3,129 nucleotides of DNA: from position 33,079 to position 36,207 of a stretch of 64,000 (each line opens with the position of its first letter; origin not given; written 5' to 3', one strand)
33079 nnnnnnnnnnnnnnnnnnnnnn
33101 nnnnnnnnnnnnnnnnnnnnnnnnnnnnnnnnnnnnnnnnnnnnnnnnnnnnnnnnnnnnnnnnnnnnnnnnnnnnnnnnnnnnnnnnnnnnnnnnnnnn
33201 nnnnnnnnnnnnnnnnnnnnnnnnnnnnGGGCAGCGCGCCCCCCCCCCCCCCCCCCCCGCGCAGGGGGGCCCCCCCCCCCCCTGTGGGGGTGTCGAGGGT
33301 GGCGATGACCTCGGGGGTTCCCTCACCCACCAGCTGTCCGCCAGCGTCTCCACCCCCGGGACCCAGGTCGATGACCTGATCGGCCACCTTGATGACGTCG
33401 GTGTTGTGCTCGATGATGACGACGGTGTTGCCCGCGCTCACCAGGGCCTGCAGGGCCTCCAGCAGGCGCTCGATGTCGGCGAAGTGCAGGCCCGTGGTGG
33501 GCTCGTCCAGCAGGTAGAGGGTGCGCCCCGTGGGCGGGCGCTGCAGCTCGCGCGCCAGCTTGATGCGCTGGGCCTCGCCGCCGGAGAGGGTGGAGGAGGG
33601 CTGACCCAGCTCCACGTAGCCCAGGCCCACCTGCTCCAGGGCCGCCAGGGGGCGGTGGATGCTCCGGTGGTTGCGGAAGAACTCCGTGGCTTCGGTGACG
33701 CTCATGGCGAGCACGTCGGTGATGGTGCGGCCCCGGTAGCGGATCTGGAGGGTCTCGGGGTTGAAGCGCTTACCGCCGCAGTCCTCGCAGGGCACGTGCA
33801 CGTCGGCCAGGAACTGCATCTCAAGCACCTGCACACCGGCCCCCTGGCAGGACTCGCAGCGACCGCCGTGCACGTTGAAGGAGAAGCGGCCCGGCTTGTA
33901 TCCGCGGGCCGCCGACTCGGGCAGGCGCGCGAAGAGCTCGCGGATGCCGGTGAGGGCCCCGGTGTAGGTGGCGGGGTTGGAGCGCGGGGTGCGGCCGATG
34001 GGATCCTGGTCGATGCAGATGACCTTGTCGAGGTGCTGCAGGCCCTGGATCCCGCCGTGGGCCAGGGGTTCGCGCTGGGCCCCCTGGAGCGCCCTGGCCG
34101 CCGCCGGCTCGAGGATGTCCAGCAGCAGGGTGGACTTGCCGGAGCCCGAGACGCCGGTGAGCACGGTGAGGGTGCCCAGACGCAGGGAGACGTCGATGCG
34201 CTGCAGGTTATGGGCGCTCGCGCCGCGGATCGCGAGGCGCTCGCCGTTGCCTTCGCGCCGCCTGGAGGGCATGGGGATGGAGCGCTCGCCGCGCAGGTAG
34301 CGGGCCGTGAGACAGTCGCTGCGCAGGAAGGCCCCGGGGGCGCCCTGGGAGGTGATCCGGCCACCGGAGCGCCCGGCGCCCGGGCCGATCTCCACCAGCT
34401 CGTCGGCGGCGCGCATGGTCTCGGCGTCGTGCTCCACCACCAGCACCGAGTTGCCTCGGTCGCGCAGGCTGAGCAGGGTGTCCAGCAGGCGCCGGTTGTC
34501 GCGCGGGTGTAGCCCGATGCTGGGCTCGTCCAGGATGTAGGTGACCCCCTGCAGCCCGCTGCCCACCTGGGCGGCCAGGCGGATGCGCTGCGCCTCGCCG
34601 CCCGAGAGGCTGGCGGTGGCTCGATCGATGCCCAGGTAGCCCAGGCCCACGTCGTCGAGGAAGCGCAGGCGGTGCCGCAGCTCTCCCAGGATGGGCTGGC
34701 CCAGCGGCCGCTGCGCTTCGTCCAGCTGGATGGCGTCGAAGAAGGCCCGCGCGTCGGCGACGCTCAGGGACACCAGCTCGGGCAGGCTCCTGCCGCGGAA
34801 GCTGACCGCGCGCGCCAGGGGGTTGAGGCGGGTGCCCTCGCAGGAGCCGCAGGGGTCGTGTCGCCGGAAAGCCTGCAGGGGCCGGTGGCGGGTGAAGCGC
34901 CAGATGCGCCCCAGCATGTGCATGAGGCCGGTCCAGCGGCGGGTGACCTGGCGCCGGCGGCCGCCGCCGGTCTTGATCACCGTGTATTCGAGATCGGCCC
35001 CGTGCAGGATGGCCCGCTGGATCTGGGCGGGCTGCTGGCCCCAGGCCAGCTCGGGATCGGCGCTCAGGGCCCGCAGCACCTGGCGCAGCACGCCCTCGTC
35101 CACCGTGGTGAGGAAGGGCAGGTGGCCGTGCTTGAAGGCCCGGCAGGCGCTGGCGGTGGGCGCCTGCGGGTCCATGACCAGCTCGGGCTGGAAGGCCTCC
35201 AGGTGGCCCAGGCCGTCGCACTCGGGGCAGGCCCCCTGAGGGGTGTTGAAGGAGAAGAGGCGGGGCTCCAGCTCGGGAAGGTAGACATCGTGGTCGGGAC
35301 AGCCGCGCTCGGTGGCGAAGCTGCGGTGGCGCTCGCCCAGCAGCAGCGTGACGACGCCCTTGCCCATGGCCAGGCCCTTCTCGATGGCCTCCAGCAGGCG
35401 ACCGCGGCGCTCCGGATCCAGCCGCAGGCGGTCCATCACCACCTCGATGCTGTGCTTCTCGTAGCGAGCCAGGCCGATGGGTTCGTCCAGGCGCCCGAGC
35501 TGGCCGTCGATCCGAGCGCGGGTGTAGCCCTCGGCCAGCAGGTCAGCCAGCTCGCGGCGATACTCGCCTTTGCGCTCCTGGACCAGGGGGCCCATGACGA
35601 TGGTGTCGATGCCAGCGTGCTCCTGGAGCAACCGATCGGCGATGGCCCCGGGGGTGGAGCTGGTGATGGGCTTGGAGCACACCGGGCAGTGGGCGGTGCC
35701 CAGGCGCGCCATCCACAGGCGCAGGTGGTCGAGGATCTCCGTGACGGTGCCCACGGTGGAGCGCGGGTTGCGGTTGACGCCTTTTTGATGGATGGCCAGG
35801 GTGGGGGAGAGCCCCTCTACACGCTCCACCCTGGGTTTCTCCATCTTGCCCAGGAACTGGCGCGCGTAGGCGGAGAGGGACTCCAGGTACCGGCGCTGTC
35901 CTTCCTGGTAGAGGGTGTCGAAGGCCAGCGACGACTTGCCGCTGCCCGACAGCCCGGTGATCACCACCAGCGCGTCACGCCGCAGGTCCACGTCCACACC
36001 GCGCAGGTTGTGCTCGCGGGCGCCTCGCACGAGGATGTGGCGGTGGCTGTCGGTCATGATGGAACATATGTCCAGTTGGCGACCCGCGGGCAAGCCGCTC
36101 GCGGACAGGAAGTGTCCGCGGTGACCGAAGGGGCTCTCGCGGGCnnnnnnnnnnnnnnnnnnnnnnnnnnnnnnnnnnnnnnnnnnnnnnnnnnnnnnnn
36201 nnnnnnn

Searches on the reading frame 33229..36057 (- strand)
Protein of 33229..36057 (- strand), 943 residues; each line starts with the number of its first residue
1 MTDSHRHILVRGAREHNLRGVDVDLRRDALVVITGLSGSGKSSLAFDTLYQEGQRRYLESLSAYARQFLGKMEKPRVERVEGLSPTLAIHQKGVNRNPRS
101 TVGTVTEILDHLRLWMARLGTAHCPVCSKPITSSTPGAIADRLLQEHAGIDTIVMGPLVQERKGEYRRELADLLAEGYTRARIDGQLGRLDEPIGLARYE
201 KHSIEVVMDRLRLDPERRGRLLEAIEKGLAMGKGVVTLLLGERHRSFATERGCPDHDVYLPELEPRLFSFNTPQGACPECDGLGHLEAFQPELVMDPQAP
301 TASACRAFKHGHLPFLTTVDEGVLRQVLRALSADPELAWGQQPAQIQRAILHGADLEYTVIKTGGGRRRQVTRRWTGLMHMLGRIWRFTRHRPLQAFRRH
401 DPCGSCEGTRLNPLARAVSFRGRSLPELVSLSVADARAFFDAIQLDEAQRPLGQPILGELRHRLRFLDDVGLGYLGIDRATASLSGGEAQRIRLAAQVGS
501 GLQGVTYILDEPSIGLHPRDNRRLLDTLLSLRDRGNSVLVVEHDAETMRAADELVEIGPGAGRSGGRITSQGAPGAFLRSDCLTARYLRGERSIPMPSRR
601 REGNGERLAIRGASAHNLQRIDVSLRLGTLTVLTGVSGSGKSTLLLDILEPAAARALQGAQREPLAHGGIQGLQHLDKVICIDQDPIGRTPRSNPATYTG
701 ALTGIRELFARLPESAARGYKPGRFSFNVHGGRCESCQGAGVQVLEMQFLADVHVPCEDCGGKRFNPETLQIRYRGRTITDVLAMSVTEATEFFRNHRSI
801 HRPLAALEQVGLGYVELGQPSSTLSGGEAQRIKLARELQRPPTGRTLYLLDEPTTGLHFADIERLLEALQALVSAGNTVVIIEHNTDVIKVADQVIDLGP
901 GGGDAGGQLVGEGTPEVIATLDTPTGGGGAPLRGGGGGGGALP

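Call 5: search_protein_families(library=pfam, proteins=[window:33229-36057:-])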
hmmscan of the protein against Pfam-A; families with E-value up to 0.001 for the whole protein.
window:33229-36057:- (943 aa): 15 families
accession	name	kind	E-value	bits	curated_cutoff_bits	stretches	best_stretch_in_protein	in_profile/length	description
PF17760.6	UvrA_inter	-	3.8e-27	94.8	23.3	1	136-238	3-105/109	UvrA interaction domain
PF00005.33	ABC_tran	-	1.9e-20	74.3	25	1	798-855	83-137/137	ABC transporter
PF13304.12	AAA_21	-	2e-10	41.7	27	0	830-881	244-295/304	AAA domain, putative AbiEii toxin, Type IV TA system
PF13555.12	AAA_29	-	1.6e-08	34.6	27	0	619-645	15-39/61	P-loop containing region of AAA domain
PF02463.25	SMC_N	-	4.4e-08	33.3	40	0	823-897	136-210/220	RecF/RecN/SMC N terminal domain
PF13401.12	AAA_22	-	1.9e-07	31.9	27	0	629-652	6-29/130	AAA domain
PF13191.12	AAA_16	-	6.7e-07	30.4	32.6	0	629-655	25-51/167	AAA ATPase domain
PF17755.6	UvrA_DNA-bind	-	3.3e-06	27.8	23.2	1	322-389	31-99/110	UvrA DNA-binding domain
PF20703.3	nSTAND1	-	5.8e-06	26.6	27.1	0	14-46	19-51/379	Novel STAND NTPase 1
PF03193.22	RsgA_GTPase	-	2.1e-05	24.9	30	0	611-650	90-128/174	RsgA GTPase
PF13481.12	AAA_25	-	5.7e-05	23.3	27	0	625-648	30-53/195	AAA domain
PF00684.25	DnaJ_CXXCXGXG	-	9.5e-05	23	32.7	0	733-763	17-50/65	DnaJ central domain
PF13671.12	AAA_33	-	0.00013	22.7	27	0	630-652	1-23/143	AAA domain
PF13476.12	AAA_23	-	0.00041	21.5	27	0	610-645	4-36/201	AAA domain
PF05729.18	NACHT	-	0.00075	19.8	26.7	0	631-659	3-31/167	NACHT domain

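Call 6: search_protein_families(library=ncbifam, proteins=[window:33229-36057:-])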
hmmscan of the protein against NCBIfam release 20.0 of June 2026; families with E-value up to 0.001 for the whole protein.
window:33229-36057:- (943 aa): 176 families (the best 25 are shown)
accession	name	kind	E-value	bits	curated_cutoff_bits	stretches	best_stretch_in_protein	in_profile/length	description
NF001503.0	PRK00349.1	equivalog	0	1206.3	1147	1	5-922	3-929/943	excinuclease ABC subunit UvrA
TIGR00630.1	uvra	equivalog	0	1202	729.8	1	8-919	2-924/924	excinuclease ABC subunit UvrA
NF001885.0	PRK00635.1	equivalog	2.5e-201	671.4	3054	1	10-926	8-912/1809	excinuclease ABC subunit A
NF040873.1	AztA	equivalog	1.6e-35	122.4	220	3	778-897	73-190/191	zinc ABC transporter ATP-binding protein AztA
TIGR03608.1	L_ocin_972_ABC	subfamily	5.5e-35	120.7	254.85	2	801-898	113-206/206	putative bacteriocin export ABC transporter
TIGR02857.1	CydD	equivalog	7.1e-35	120.9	435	2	808-898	442-529/529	thiol reductant ABC exporter subunit CydD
NF010068.0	PRK13548.1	equivalog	1e-31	110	261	2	778-900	95-218/261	heme ABC transporter ATP-binding protein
TIGR02673.1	FtsE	equivalog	1.2e-30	106.8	264.85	2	777-895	94-207/214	cell division ATP-binding protein FtsE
TIGR04521.1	ECF_ATPase_2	equivalog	1.2e-27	96.8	330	2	805-899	126-219/279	energy-coupling factor transporter ATPase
TIGR01166.1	cbiO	subfamily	3.6e-27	95.1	211.8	2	805-888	110-189/190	cobalt ABC transporter, ATP-binding protein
TIGR01842.1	type_I_sec_PrtD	subfamily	1.7e-25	89.6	510.15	2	814-901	444-529/544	type I secretion system permease/ATPase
TIGR02982.1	heterocyst_DevA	subfamily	1.9e-25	89.7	295.8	2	794-900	113-216/220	ABC exporter ATP-binding subunit, DevA family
TIGR02868.1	CydC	equivalog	2.5e-25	89.1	329.05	2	816-885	464-529/530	thiol reductant ABC exporter subunit CydC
TIGR02315.1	ABC_phnC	equivalog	4.1e-25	88.6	266.1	2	792-898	116-219/243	phosphonate ABC transporter ATP-binding protein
NF007601.2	PRK10247.1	equivalog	1.5e-24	86.6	292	1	804-898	112-204/204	iron efflux ABC transporter ATP-binding subunit FetA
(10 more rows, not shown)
